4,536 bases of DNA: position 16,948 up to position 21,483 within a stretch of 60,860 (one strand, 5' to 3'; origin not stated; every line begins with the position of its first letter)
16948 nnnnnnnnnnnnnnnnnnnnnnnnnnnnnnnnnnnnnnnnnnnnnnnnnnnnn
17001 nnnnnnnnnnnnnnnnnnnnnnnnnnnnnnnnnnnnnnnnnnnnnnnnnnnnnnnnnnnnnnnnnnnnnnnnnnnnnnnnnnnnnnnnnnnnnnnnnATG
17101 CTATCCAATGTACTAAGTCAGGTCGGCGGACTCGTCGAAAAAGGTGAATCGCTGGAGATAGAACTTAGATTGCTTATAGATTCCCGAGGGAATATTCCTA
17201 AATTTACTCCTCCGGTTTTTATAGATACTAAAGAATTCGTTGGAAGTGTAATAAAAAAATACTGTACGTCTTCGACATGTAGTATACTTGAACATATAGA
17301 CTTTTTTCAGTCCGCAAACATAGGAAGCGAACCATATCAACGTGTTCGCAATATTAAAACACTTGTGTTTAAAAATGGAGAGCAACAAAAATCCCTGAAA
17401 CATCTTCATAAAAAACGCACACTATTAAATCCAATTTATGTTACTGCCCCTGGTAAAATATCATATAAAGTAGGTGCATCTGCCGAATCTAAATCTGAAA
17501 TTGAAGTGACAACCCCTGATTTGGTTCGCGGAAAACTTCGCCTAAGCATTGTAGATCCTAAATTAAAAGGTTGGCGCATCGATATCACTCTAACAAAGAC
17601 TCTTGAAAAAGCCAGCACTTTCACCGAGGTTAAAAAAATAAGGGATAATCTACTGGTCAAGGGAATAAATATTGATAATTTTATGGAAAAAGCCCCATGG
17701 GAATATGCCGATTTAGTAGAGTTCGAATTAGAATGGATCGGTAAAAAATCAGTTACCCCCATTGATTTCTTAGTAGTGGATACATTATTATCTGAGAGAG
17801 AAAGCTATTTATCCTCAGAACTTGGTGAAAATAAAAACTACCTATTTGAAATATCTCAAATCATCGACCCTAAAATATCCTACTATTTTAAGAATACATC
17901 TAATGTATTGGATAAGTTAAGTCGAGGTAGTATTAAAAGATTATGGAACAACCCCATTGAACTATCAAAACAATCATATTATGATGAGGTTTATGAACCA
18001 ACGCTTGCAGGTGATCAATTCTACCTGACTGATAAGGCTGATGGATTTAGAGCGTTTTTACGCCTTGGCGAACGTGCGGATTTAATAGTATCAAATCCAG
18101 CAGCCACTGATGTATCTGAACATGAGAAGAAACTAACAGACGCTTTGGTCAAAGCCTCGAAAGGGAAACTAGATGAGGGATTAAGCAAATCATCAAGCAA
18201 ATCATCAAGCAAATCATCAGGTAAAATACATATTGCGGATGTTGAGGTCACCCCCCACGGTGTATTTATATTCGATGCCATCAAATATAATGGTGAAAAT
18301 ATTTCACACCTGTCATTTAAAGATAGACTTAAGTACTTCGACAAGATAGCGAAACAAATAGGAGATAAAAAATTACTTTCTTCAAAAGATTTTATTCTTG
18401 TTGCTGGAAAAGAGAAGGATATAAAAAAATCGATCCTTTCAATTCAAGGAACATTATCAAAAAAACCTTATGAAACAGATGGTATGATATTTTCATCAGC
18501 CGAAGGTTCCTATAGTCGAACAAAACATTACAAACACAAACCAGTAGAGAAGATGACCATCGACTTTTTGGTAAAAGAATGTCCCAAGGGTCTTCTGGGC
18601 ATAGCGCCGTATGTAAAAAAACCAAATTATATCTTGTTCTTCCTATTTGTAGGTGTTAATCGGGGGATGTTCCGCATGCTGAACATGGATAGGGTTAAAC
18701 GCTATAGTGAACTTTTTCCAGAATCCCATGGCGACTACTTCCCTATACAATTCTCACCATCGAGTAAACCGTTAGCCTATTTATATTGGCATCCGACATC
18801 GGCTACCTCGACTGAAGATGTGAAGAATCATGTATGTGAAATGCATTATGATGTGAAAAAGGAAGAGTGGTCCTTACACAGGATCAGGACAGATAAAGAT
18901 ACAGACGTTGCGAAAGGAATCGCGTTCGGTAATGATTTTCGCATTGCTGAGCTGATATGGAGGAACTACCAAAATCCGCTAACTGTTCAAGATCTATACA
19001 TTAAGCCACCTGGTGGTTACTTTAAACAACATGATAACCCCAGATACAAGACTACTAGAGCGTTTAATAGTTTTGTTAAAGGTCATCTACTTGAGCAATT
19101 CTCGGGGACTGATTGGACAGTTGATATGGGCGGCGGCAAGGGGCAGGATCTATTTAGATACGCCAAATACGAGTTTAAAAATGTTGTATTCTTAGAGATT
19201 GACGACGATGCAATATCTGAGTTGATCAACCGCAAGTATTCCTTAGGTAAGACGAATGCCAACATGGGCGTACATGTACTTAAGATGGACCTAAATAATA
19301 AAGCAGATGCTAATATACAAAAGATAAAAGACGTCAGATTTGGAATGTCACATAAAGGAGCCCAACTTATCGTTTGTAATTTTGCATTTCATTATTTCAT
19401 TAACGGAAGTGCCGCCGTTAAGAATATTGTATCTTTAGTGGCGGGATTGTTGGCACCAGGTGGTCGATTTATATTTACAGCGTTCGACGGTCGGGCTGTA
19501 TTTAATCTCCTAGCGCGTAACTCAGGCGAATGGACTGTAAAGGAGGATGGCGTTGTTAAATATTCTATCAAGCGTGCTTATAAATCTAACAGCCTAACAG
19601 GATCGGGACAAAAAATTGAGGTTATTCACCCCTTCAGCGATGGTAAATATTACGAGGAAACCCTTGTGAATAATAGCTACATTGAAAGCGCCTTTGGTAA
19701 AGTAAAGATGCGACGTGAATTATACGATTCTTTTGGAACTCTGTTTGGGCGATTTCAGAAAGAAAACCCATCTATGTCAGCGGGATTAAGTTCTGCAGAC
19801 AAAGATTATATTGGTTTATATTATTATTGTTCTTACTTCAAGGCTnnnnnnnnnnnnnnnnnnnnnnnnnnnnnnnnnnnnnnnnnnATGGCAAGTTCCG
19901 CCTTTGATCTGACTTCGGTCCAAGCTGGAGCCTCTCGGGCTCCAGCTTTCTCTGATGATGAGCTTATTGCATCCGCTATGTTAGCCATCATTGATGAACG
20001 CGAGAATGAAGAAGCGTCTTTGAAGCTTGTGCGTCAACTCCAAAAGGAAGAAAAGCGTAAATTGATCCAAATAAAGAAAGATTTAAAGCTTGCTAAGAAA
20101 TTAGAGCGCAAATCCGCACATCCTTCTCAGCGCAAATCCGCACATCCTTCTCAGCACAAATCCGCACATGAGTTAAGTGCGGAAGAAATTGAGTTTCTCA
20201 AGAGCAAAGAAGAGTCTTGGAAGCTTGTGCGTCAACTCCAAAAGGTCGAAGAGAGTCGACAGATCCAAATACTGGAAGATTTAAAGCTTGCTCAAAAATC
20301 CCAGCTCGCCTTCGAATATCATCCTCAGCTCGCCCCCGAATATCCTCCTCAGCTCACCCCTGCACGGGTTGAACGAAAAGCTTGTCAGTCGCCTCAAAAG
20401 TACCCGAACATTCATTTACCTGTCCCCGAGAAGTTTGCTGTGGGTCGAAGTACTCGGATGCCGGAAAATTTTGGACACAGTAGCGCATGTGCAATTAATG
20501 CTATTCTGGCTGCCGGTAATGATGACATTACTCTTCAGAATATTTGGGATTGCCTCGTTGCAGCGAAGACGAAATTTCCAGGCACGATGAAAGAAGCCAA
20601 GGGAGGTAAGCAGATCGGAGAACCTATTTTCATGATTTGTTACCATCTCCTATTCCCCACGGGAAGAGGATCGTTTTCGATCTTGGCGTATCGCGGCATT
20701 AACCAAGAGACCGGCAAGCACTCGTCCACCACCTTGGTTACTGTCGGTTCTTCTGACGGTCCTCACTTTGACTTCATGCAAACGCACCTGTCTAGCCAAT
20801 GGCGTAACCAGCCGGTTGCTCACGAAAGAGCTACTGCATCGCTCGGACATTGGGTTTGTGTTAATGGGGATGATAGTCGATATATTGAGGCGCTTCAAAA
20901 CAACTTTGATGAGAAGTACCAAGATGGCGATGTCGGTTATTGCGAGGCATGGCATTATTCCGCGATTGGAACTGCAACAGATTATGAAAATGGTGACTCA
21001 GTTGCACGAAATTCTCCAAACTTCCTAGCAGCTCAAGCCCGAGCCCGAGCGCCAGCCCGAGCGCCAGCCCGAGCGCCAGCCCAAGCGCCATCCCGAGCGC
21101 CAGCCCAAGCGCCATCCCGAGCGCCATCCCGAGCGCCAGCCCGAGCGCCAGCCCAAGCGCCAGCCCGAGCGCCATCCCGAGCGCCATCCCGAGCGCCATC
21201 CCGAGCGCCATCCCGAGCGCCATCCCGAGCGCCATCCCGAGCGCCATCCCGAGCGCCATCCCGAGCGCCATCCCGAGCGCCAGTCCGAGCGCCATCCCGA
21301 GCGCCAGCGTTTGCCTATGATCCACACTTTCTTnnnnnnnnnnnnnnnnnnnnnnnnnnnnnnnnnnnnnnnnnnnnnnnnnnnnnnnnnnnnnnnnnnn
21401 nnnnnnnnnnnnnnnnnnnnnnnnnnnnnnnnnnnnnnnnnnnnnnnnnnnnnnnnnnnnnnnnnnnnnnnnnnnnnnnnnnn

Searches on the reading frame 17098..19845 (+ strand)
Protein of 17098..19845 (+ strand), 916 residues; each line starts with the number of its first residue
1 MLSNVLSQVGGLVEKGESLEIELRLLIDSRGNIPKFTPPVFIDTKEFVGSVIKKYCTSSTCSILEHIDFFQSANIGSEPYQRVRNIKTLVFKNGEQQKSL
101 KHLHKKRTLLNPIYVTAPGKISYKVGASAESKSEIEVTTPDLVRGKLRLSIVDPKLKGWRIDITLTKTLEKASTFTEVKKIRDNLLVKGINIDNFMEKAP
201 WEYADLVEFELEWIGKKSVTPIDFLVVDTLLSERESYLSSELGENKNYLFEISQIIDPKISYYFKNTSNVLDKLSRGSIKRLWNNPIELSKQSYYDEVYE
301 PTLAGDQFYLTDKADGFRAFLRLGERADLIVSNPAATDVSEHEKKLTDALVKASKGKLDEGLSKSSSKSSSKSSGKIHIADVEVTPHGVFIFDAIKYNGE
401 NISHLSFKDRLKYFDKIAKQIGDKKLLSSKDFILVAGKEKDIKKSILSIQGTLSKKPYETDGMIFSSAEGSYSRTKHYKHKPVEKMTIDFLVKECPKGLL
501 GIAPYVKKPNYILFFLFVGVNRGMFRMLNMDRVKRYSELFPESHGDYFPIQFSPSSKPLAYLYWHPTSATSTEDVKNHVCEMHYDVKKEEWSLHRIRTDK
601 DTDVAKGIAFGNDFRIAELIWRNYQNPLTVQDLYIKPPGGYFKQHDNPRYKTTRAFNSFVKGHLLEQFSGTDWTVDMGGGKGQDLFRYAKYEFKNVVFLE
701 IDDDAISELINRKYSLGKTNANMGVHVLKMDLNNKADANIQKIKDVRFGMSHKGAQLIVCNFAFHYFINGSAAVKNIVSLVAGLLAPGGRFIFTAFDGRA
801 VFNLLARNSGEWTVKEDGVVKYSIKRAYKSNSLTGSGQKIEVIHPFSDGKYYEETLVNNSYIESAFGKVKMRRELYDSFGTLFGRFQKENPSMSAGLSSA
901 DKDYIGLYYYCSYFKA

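Call 10: search_protein_families(library=pfam, proteins=[window:17098-19845:+], max_evalue=0.001)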
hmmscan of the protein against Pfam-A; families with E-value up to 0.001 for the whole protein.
window:17098-19845:+ (916 aa): 5 families
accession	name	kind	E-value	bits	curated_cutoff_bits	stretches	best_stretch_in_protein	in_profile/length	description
PF03291.22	mRNA_G-N7_MeTrfase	-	3.9e-11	43.1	26.6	1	649-809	33-196/315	mRNA (guanine-N(7))-methyltransferase domain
PF01331.24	mRNA_cap_enzyme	-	8.1e-06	26.2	29.6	1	305-476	15-186/194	mRNA capping enzyme, catalytic domain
PF08242.18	Methyltransf_12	-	1.7e-05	25.9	30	1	675-791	1-98/98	Methyltransferase domain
PF13489.12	Methyltransf_23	-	2.9e-05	24.3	27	1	675-800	27-123/164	Methyltransferase domain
PF03919.21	mRNA_cap_C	-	8.2e-05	23.8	26.5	1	570-633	60-114/115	mRNA capping enzyme, C-terminal domain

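Call 32: find_homologous_proteins(query=window:17098-19845:+, max_evalue=1e-20)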
Query window:17098-19845:+ (916 aa): 18 proteins with E <= 1e-20 among 8000 candidates.
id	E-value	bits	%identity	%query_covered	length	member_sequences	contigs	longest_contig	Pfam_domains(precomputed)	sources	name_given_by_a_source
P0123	2.4e-179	617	39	100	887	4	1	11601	PF01331.26,PF03291.23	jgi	jgi:hypothetical protein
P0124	1.2e-177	611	38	100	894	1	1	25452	PF03919.22,PF01331.26,PF03291.23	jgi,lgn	jgi:hypothetical protein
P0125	3.2e-160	553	38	99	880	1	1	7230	PF01331.26,PF03291.23,PF08242.19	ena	-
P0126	2.1e-153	531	37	98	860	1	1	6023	PF01331.26,PF03291.23,PF01068.27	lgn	-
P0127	2.3e-150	521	36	95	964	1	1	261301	PF03291.23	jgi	jgi:hypothetical protein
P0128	7.5e-147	509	37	98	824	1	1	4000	PF03919.22,PF03291.23,PF01068.27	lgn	-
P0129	3.9e-123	431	34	86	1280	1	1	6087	PF01331.26,PF21974.2,PF03291.23,PF01068.27,PF08242.19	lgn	-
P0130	1.3e-121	426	32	98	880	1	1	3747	PF01331.26,PF03291.23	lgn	-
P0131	4.7e-117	411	33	98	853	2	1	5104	PF13489.13,PF01331.26,PF03291.23,PF08242.19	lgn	-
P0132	3.4e-108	381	31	98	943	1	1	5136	PF01331.26,PF03291.23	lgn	-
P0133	2.0e-99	352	31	90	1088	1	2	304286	PF01068.27,PF08242.19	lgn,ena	-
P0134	5.2e-93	331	31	89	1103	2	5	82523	PF03291.23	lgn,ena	-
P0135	6.1e-92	327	30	93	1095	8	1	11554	PF03291.23,PF01068.27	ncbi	-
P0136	7.2e-86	307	31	86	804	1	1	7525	PF01331.26,PF01068.27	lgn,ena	-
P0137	1.1e-81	294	29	89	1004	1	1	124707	PF01331.26,PF03291.23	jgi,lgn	jgi:hypothetical protein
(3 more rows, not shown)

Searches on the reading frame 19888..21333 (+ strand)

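Call 30: search_protein_families(library=pfam, proteins=[window:19888-21333:+], max_evalue=0.001)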
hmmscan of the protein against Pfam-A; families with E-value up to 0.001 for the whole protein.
window:19888-21333:+ (482 aa): 1 family
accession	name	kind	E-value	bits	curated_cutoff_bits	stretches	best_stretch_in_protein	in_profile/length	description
PF04886.17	PT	-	8.3e-05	22.5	26.2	0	430-458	3-31/36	PT disordered repeat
